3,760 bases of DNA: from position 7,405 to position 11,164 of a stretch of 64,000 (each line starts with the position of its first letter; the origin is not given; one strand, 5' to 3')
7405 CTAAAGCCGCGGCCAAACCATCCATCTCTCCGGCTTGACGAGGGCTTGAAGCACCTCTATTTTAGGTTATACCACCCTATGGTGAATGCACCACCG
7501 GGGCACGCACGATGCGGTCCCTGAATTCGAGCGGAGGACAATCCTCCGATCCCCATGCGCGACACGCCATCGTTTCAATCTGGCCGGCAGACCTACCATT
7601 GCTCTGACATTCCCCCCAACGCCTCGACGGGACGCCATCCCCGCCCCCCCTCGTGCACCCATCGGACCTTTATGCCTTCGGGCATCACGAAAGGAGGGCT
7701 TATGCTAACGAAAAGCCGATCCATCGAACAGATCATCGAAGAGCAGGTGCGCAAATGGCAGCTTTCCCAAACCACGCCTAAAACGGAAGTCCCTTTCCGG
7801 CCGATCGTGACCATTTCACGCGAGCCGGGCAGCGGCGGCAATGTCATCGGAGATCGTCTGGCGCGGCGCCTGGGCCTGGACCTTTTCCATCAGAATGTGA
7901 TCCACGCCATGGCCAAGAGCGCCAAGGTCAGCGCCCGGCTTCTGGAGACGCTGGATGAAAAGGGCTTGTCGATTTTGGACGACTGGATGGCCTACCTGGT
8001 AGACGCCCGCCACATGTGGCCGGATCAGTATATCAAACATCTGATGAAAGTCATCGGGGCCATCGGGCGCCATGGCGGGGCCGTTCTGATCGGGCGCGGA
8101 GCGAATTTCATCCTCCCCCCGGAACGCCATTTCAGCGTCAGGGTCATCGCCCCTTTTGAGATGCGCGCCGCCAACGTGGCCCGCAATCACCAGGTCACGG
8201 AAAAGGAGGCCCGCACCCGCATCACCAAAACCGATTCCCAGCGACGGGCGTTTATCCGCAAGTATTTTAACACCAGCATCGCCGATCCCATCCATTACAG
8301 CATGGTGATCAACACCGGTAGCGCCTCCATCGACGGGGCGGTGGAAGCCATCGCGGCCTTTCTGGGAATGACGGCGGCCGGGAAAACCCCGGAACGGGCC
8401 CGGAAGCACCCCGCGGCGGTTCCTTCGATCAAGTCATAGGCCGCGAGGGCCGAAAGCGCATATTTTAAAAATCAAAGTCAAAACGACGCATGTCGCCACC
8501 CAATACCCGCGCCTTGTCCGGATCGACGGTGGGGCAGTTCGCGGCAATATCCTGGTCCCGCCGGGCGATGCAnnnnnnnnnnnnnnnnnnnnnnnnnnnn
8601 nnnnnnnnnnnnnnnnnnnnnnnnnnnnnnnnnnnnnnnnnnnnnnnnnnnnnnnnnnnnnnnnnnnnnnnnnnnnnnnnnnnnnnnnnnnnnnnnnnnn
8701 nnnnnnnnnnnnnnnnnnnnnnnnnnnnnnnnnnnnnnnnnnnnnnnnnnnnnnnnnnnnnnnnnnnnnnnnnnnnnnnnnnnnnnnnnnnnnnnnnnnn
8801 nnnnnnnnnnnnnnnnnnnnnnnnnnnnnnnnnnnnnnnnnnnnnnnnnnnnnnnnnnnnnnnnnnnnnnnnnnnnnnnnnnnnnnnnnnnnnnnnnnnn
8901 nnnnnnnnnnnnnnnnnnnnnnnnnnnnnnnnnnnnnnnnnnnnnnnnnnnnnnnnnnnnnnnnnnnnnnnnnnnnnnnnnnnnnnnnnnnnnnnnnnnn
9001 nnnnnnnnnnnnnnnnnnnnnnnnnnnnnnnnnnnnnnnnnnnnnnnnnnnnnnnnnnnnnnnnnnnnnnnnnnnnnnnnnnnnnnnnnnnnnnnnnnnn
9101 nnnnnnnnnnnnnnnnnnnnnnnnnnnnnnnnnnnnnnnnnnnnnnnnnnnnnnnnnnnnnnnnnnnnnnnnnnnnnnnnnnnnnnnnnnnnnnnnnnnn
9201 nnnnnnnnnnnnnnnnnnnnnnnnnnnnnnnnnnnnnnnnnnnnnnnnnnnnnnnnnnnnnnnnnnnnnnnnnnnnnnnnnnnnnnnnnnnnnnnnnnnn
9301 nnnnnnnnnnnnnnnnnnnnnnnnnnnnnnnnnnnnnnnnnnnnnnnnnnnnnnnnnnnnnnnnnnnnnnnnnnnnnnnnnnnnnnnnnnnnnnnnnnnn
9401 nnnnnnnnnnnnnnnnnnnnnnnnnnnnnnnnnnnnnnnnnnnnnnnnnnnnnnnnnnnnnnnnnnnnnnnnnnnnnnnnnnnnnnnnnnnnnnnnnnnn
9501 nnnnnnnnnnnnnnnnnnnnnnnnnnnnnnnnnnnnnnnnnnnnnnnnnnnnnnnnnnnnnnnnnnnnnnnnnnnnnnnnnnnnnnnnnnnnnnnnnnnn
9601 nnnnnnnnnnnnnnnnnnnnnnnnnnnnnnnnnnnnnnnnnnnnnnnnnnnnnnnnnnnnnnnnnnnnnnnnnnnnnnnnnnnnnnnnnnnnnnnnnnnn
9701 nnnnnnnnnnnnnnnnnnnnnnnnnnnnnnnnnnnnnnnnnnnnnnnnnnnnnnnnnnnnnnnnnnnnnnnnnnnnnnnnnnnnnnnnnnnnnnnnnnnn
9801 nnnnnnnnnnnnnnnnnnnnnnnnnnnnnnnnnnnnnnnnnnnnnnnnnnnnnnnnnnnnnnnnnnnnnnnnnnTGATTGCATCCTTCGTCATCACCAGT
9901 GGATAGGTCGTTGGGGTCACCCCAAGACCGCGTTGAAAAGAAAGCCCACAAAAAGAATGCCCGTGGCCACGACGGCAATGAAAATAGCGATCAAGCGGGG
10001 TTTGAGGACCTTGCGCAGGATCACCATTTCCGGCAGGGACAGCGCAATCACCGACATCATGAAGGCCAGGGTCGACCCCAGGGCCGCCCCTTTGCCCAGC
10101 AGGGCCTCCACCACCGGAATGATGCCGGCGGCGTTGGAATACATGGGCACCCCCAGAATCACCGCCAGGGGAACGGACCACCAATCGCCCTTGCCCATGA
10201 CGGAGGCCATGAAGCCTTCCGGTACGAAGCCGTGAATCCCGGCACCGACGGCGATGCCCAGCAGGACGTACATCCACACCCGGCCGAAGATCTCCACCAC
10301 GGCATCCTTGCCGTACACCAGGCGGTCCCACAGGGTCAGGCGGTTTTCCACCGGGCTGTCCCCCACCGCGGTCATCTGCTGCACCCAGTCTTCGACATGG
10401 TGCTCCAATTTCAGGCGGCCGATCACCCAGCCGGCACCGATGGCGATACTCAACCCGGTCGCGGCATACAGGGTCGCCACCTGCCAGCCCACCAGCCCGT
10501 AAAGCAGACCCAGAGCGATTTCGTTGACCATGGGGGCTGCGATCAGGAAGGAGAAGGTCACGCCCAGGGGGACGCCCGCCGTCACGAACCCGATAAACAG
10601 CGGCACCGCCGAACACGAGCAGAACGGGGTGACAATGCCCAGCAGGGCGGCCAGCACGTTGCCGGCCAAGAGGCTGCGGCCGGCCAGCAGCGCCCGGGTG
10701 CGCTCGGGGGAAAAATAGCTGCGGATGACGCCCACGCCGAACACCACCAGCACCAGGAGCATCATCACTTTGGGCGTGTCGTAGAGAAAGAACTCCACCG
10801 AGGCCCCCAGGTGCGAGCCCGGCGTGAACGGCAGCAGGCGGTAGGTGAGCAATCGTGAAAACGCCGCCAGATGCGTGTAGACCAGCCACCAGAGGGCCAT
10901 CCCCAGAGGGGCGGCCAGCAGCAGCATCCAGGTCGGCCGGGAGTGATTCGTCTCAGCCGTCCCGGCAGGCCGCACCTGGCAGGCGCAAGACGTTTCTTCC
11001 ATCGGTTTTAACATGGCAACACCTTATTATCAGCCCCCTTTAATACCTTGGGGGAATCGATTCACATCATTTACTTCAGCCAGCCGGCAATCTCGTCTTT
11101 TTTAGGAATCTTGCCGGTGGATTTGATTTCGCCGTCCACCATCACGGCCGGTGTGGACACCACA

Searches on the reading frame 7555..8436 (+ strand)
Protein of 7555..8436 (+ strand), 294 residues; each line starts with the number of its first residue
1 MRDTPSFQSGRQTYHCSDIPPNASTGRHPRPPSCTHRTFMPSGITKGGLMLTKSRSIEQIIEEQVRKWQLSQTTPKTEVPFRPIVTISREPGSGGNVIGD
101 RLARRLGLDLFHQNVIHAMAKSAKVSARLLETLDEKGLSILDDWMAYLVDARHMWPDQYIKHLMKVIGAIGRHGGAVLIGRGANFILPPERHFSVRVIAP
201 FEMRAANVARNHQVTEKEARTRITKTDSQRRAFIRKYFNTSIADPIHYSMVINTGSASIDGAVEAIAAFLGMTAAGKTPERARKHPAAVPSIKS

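Call 45: search_protein_families(library=pfam, proteins=[window:7555-8436:+], max_evalue=0.00001)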
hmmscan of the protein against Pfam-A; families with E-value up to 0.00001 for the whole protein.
window:7555-8436:+ (294 aa): 1 family
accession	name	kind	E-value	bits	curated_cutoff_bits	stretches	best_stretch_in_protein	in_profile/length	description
PF13189.12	Cytidylate_kin2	-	4.4e-45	154.4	28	1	84-255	1-175/176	Cytidylate kinase-like family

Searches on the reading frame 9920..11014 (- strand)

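Call 45: search_protein_families(library=pfam, proteins=[window:9920-11014:-], max_evalue=0.00001)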
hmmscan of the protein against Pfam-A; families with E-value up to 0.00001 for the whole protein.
window:9920-11014:- (365 aa): 1 family
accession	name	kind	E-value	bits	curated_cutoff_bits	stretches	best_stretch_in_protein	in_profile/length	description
PF03773.19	ArsP_1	-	1.2e-71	241.7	32.3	1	70-361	3-293/294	Predicted permease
